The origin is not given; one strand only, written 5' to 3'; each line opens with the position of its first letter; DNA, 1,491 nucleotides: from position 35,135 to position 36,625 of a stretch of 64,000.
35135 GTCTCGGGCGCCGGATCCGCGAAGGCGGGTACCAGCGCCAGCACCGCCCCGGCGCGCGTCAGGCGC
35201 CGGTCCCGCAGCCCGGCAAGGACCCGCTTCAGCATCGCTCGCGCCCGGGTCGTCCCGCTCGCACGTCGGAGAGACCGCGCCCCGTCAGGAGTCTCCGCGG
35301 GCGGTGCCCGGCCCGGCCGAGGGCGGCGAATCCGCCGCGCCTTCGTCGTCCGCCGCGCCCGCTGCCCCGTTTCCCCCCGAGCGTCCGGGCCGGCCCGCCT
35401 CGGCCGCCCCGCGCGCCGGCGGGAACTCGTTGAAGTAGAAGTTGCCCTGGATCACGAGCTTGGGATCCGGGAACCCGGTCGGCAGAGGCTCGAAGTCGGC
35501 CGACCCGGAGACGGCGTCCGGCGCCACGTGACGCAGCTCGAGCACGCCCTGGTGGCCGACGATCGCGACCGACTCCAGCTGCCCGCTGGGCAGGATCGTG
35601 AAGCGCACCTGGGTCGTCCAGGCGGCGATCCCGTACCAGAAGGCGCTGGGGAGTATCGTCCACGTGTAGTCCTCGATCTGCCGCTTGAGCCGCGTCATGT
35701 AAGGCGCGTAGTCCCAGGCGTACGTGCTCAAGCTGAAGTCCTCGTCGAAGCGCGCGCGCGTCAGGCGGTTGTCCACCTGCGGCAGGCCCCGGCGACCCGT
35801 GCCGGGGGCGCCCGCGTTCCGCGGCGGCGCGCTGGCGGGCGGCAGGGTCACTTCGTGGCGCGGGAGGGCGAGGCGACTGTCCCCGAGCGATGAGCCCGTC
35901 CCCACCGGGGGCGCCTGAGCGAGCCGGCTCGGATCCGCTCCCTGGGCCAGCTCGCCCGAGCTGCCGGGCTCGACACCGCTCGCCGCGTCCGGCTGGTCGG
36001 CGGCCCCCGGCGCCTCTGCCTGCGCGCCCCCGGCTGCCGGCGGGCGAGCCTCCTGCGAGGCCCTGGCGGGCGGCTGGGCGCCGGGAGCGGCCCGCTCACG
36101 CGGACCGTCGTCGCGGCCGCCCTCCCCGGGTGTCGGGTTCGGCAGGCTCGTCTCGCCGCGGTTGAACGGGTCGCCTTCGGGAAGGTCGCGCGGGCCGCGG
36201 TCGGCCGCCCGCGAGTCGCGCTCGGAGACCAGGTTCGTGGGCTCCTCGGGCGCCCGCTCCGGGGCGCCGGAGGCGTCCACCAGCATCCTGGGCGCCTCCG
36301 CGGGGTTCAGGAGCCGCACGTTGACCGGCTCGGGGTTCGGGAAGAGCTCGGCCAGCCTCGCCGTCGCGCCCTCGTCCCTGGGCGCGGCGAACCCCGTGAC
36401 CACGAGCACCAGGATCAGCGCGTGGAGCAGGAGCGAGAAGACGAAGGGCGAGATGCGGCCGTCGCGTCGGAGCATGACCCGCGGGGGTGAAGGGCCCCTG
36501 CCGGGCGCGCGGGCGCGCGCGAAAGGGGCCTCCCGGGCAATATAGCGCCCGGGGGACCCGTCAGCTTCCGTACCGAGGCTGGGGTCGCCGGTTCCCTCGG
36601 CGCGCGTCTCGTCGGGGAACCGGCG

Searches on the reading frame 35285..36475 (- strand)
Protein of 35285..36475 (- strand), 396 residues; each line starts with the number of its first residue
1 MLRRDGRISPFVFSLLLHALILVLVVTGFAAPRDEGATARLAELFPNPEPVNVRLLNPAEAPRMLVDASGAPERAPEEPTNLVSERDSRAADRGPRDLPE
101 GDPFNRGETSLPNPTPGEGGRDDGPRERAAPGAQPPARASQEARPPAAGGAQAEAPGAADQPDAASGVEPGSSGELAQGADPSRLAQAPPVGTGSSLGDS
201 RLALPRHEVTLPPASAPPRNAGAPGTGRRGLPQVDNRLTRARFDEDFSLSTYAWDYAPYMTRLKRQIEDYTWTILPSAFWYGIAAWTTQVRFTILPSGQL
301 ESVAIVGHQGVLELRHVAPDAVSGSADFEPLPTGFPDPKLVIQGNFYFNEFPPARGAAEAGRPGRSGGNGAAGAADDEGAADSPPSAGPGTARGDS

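Call 9: search_protein_families(library=pfam, proteins=[window:35285-36475:-], max_evalue=0.01)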
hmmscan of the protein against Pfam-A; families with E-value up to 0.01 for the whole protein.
window:35285-36475:- (396 aa): 1 family
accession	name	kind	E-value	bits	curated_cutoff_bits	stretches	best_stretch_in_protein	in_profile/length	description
PF03544.19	TonB_C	-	0.0025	18.7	24.6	1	288-348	18-77/79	Gram-negative bacterial TonB protein C-terminal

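Call 10: search_protein_families(library=ncbifam, proteins=[window:35285-36475:-], max_evalue=0.01)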
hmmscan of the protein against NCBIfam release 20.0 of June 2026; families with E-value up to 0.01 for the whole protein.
window:35285-36475:- (396 aa): 0 families

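Call 26: find_homologous_proteins(query=window:35285-36475:-)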
Query window:35285-36475:- (396 aa): 14 proteins with E <= 0.001 among 8000 candidates.
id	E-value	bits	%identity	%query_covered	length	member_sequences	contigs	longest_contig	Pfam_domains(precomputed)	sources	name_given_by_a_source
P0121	3.6e-255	865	100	100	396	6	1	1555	-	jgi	jgi:hypothetical protein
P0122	2.0e-148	513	69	92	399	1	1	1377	-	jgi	jgi:hypothetical protein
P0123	3.0e-143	496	64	99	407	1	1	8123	-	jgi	jgi:hypothetical protein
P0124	2.6e-137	477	65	91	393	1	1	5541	-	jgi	jgi:hypothetical protein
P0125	6.3e-137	475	62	100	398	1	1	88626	-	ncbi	-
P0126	8.9e-137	475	63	100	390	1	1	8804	-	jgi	jgi:hypothetical protein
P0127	1.5e-100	355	54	92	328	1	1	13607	-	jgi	jgi:hypothetical protein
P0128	6.2e-99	350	56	88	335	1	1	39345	-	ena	-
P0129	1.6e-97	346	56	79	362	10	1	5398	-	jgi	jgi:hypothetical protein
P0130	8.5e-96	340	68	47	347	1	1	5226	-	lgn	-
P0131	9.0e-95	336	49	92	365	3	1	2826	-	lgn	-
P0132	9.4e-95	336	54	91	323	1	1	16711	-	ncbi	ncbi:MAG: hypothetical protein ABR599_11470 [Gemmatimonadota bacterium]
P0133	6.5e-92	327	52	81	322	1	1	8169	-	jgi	jgi:hypothetical protein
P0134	9.4e-91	323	57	75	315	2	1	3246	-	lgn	-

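Call 27: find_encoding_contigs(protein=P0125, flank=10000, max_places=1)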
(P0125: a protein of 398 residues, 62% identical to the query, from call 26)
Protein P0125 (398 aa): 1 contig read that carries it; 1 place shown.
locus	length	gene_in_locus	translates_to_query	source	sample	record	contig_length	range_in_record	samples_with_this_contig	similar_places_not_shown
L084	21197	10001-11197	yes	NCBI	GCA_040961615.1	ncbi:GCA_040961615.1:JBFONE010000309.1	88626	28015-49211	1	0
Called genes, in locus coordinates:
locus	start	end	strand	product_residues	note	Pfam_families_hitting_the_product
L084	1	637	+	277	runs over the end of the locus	PF08666:SAF, PF13144:ChapFlgA (faint), PF16976:RcpC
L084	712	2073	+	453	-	PF13629:T2SS-T3SS_pil_N, PF00263:Secretin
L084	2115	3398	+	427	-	PF01656:CbiA, PF10609:ParA (weak), PF13614:AAA_31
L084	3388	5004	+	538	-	PF00437:T2SSE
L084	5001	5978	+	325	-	PF00482:T2SSF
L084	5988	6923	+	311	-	PF00482:T2SSF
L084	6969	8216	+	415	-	-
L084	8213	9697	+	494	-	-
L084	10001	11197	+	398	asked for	-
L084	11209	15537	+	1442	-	PF00672:HAMP, PF00989:PAS, PF08448:PAS_4, PF13188:PAS_8 (weak), PF13426:PAS_9 (weak), PF13596:PAS_10 (weak), PF00512:HisKA (weak), PF02518:HATPase_c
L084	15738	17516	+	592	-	PF13177:DNA_pol3_delta2, PF13401:AAA_22 (weak), PF13604:AAA_30 (faint), PF00004:AAA, PF07728:AAA_5 (faint), PF22608:DNAX_ATPase_lid, PF12169:DNA_pol3_gamma3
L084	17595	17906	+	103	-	PF02575:YbaB_DNA_bd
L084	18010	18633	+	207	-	PF21176:RecR_HhH, PF02132:RecR_ZnF, PF01751:Toprim, PF13662:Toprim_4, PF21175:RecR_C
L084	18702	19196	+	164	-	PF03259:Robl_LC7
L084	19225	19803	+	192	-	PF00025:Arf (weak)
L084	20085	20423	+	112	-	-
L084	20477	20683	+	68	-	-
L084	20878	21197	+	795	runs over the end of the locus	PF00931:NB-ARC (weak), PF13401:AAA_22 (faint), PF13374:TPR_10 (faint), PF25872:HTH_77, PF07719:TPR_2 (faint), PF13424:TPR_12, PF17874:TPR_MalT (weak)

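Call 28: find_encoding_contigs(protein=P0128, flank=10000, max_places=1)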
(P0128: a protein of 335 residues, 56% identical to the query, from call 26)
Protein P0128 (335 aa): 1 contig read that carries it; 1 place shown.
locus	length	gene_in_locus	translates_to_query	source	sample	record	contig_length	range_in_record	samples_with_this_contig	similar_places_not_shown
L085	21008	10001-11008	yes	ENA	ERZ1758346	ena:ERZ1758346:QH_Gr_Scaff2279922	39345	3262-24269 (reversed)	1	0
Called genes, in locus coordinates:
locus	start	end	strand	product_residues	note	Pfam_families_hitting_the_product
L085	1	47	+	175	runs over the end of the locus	PF01478:Peptidase_A24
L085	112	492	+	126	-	PF07811:TadE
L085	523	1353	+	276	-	PF08666:SAF, PF13144:ChapFlgA, PF16976:RcpC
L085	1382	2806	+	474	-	PF13629:T2SS-T3SS_pil_N, PF04972:BON (weak), PF00263:Secretin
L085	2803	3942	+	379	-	PF13400:Tad (weak)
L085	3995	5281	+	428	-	PF01656:CbiA, PF09140:MipZ (weak), PF10609:ParA (weak), PF13614:AAA_31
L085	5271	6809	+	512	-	PF00437:T2SSE, PF27713:UCP018868 (weak), PF00005:ABC_tran (weak)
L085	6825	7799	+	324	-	PF00482:T2SSF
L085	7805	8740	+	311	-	PF00482:T2SSF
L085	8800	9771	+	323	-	PF13424:TPR_12 (faint), PF13431:TPR_17 (faint), PF14559:TPR_19 (faint), PF23914:TPR_CcmH_CycH (faint), PF13176:TPR_7 (faint), PF13432:TPR_16 (weak), PF00515:TPR_1 (weak), PF07719:TPR_2 (weak), +4 more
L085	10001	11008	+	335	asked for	-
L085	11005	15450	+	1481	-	PF00672:HAMP, PF00989:PAS, PF08448:PAS_4, PF13188:PAS_8 (faint), PF13426:PAS_9 (weak), PF00512:HisKA (weak), PF02518:HATPase_c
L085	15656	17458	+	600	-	PF05496:RuvB_N (faint), PF13604:AAA_30 (weak), PF13177:DNA_pol3_delta2, PF13401:AAA_22 (weak), PF00004:AAA, PF07728:AAA_5 (faint), PF22608:DNAX_ATPase_lid, PF12169:DNA_pol3_gamma3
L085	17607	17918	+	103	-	PF02575:YbaB_DNA_bd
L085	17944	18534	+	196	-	PF21176:RecR_HhH, PF01751:Toprim, PF13662:Toprim_4, PF21175:RecR_C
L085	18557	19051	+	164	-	PF03259:Robl_LC7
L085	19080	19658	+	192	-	-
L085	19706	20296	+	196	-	PF01066:CDP-OH_P_transf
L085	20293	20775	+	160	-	PF04608:PgpA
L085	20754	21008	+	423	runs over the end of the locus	PF00994:MoCF_biosynth, PF18146:CinA_KH, PF02464:CinA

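Call 39: search_protein_families(library=padloc, proteins=[window:35285-36475:-], max_evalue=0.01)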
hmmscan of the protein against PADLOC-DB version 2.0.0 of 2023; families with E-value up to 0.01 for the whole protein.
window:35285-36475:- (396 aa): 0 families

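Call 41: search_solved_structures(query=A2, max_evalue=10, show_alignments=3)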
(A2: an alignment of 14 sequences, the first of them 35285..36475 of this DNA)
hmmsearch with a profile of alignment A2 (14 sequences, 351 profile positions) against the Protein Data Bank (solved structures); distinct sequences matched with E-value up to 10: 2.
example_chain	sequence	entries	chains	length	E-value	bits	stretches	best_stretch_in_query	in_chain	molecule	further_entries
3k2d_A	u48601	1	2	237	1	12.1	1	223-270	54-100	ABC-type metal ion transport system, periplasmic component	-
5lw8_A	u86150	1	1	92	1.7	11.3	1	265-309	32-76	Protein TonB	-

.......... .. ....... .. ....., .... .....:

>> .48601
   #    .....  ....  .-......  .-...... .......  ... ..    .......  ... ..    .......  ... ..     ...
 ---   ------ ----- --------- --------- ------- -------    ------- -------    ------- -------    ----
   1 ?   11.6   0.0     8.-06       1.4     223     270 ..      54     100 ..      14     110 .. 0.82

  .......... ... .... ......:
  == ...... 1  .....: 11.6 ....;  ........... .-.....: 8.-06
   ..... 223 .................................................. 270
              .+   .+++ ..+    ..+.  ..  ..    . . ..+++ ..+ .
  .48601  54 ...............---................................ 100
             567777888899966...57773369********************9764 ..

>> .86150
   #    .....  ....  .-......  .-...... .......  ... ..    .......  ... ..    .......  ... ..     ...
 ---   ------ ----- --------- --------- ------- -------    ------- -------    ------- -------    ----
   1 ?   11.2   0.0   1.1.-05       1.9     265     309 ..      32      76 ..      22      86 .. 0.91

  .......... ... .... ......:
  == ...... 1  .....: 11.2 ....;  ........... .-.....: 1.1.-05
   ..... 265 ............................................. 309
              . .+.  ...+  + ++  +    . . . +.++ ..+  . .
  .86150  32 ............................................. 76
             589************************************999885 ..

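Call 42: search_protein_families(library=pfam, alignment_id=A2, max_evalue=0.1)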
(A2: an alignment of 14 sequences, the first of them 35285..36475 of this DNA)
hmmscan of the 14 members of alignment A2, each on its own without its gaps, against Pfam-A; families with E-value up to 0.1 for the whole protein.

A. member 1, window:35285-36475:- (396 aa): 1 family
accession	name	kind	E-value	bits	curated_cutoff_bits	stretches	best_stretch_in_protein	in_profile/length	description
PF03544.19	TonB_C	-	0.0025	18.7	24.6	1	288-348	18-77/79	Gram-negative bacterial TonB protein C-terminal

B. families by the number of members that match (of 14 scanned): 3 families
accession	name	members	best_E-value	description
PF03544.19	TonB_C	14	5e-05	Gram-negative bacterial TonB protein C-terminal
PF22429.2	HutF_N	3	0.0084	Formimidoylglutamate deiminase HutF, N-terminal domain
PF13103.11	TonB_2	3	0.028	TonB C terminal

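Call 49: predict_structure(alignment_id=A2)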
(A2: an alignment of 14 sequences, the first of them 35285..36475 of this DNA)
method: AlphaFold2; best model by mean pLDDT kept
length: 396 residues; sequences in the alignment: 14
mean_pLDDT: 54.5   pTM: 0.32
mean pLDDT of the five models: 54.5, 54.2, 54.1, 50.3, 48.3
residues with pLDDT >= 90: 5; 70-90: 84; 50-70: 99; < 50: 208
segments of 3 or more residues with pLDDT < 50: 1-3, 49-54, 63-71, 73-85, 104-116, 118-134, 137-144, 147-155, 157-161, 163-169, 171-181, 183-188, 191-195, 207-210, 212-248, 349-384, 386-396
pLDDT, mean of each block of 10 residues (from residue 1): 54 88 76 53 55 49 44 44 49 57 48 45 40 41 40 39 43 39 45 49 53 45 41 37 43 67 83 76 71 87 79 70 69 82 70 44 38 39 43 42
secondary structure, 60 per line:
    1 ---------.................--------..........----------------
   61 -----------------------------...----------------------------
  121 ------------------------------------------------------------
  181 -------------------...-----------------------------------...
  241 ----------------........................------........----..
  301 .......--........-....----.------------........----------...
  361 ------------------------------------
elements in order: H10-26 H35-44 H257-280 E287-294 E299-307 E310-313 H314-317 H319-322 E340-347

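Call 53: fold_search(model_id=the predicted structure, library=pdb)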
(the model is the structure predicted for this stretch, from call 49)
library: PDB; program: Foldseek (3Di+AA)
matches with E <= 10: 240; with E <= 0.001: 0
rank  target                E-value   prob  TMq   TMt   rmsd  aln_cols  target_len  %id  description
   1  2m2k_MODEL_1_A        7.2e-02  0.35  0.13  0.29  17.6       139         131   21  The structure of HasB CTD (released 2013-04-10)
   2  1u07_A                1.1e-01  0.44  0.12  0.36   5.2        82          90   21  Crystal Structure of the 92-residue C-term. part of TonB with significant structural changes compared to shorter fragm (released 2004-11-30)
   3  6sly_MODEL_1_A        1.5e-01  0.47  0.16  0.42   6.7       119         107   14  NMR solution structure of Helicobacter pylori TonB-CTD (residues 179-285) (released 2020-03-25)
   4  1u07_B                1.5e-01  0.28  0.11  0.33   5.2        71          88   20  Crystal Structure of the 92-residue C-term. part of TonB with significant structural changes compared to shorter fragm (released 2004-11-30)
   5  2grx_C                2.2e-01  0.30  0.11  0.35   5.0        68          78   20  Crystal structure of TonB in complex with FhuA, E. coli outer membrane receptor for ferrichrome (released 2006-06-13)
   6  2gsk_B                3.8e-01  0.28  0.11  0.35   4.8        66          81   20  Structure of the BtuB:TonB Complex (released 2006-06-13)
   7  6i97_D                5.2e-01  0.23  0.12  0.38   6.4        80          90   20  Structure of the ferrioxamine B transporter FoxA from Pseudomonas aeruginosa in complex with ferrioxamine B and a C-te (released 2019-08-28)
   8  7zc8_B                5.5e-01  0.11  0.09  0.29   6.7        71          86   24  Crystal structure of the C-terminal domain of FusB, a TonB homologue (released 2022-08-17)
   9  9dc4_T                6.2e-01  0.11  0.10  0.28   6.2        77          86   17  Transferrin Binding Protein A in complex with transferrin binding protein B, transferrin and globular domain of TonB (released 2026-03-04)
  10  9hi3                  6.6e-01  0.10  0.09  0.16   7.0        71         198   24  C-terminal domain of pectobacterial FusB in complex with spinach ferredoxin 1 (released 2025-04-23)
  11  6fip_MODEL_1_A        6.6e-01  0.07  0.09  0.23   7.6        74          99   22  Solution NMR structure of Pseudomonas aeruginosa TonB CTD (released 2018-08-29)
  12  4g7x_B                7.0e-01  0.14  0.13  0.33   5.8       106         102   19  Crystal structure of a complex between the CTXphi pIII N-terminal domain and the Vibrio cholerae TolA C-terminal domai (released 2012-08-29)
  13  7zc8_A                7.5e-01  0.08  0.09  0.29   7.0        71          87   24  Crystal structure of the C-terminal domain of FusB, a TonB homologue (released 2022-08-17)
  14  9nry_X                9.6e-01  0.08  0.07  0.21  15.0        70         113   20  Venezuelan Equine Encephalitis Virus in complex with the single domain antibody V2C3 (released 2025-12-03)
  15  9n6e_I                1.0e+00  0.18  0.14  0.30   7.1       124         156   10  L9-targeting immunogen bound to three copies of L9 Fab (released 2025-12-10)
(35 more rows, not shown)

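Call 70: find_encoding_contigs(protein=P0127, flank=8000, max_places=1)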
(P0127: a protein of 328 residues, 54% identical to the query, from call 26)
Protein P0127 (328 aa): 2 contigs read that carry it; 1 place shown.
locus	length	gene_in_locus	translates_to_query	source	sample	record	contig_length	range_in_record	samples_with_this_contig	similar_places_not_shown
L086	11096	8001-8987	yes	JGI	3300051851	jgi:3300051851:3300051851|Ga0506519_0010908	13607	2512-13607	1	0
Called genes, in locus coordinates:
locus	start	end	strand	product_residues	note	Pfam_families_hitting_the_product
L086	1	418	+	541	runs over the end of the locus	PF00437:T2SSE, PF27713:UCP018868 (weak), PF00005:ABC_tran (faint)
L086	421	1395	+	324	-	PF00482:T2SSF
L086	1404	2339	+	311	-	PF00482:T2SSF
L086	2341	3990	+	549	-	PF13431:TPR_17 (faint), PF14559:TPR_19 (faint), PF23914:TPR_CcmH_CycH (faint), PF00515:TPR_1 (faint), PF13176:TPR_7 (faint), PF13181:TPR_8 (faint), PF13432:TPR_16 (weak), PF07719:TPR_2 (weak), +2 more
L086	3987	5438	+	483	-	-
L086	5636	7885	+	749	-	PF13489:Methyltransf_23 (faint), PF01564:Spermine_synth, PF08242:Methyltransf_12 (weak), PF13649:Methyltransf_25 (weak)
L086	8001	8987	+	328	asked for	-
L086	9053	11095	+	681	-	?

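Call 71: find_encoding_contigs(protein=P0132, flank=8000, max_places=1)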
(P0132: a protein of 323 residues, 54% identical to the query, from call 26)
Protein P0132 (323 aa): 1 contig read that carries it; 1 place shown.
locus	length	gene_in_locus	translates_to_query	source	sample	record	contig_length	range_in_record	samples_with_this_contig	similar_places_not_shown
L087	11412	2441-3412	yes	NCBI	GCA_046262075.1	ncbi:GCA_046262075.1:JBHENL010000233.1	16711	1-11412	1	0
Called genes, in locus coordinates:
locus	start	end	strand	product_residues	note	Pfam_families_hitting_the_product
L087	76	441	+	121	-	-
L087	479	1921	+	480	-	-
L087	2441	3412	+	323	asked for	-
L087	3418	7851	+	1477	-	PF00672:HAMP, PF00989:PAS, PF08448:PAS_4 (weak), PF00512:HisKA, PF02518:HATPase_c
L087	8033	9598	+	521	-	PF05496:RuvB_N (faint), PF13177:DNA_pol3_delta2, PF00004:AAA, PF07728:AAA_5 (weak), PF13401:AAA_22 (weak), PF22608:DNAX_ATPase_lid, PF12169:DNA_pol3_gamma3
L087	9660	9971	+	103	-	PF02575:YbaB_DNA_bd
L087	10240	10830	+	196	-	PF00633:HHH (faint), PF21176:RecR_HhH, PF02132:RecR_ZnF, PF01751:Toprim, PF13662:Toprim_4, PF21175:RecR_C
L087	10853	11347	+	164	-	PF03259:Robl_LC7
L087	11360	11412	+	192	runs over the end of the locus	-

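Call 86: find_homologous_proteins(query=A2, max_evalue=0.001)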
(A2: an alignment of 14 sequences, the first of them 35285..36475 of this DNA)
Query A2 (14 sequences) (396 aa, profile of the alignment): 14 proteins with E <= 0.001 among 8000 candidates.
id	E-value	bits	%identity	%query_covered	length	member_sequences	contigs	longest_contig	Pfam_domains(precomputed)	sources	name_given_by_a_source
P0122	4.1e-167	574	69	92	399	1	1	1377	-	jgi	jgi:hypothetical protein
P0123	5.8e-165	567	64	99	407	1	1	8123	-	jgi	jgi:hypothetical protein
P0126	6.0e-165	567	63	100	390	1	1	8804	-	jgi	jgi:hypothetical protein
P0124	1.8e-164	566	65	91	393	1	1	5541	-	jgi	jgi:hypothetical protein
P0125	5.5e-161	554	62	100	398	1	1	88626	-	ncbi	-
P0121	1.2e-159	550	100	100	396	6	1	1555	-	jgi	jgi:hypothetical protein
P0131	3.1e-155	535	49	92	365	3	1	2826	-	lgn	-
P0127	7.4e-154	531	54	92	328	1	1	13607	-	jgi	jgi:hypothetical protein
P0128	1.5e-153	530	56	88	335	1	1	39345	-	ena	-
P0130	1.6e-152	526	68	47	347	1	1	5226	-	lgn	-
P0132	9.3e-151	520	54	91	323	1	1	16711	-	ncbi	ncbi:MAG: hypothetical protein ABR599_11470 [Gemmatimonadota bacterium]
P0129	1.1e-150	520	56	79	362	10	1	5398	-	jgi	jgi:hypothetical protein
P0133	2.2e-149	516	52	81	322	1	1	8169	-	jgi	jgi:hypothetical protein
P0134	3.0e-147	509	57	75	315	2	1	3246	-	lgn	-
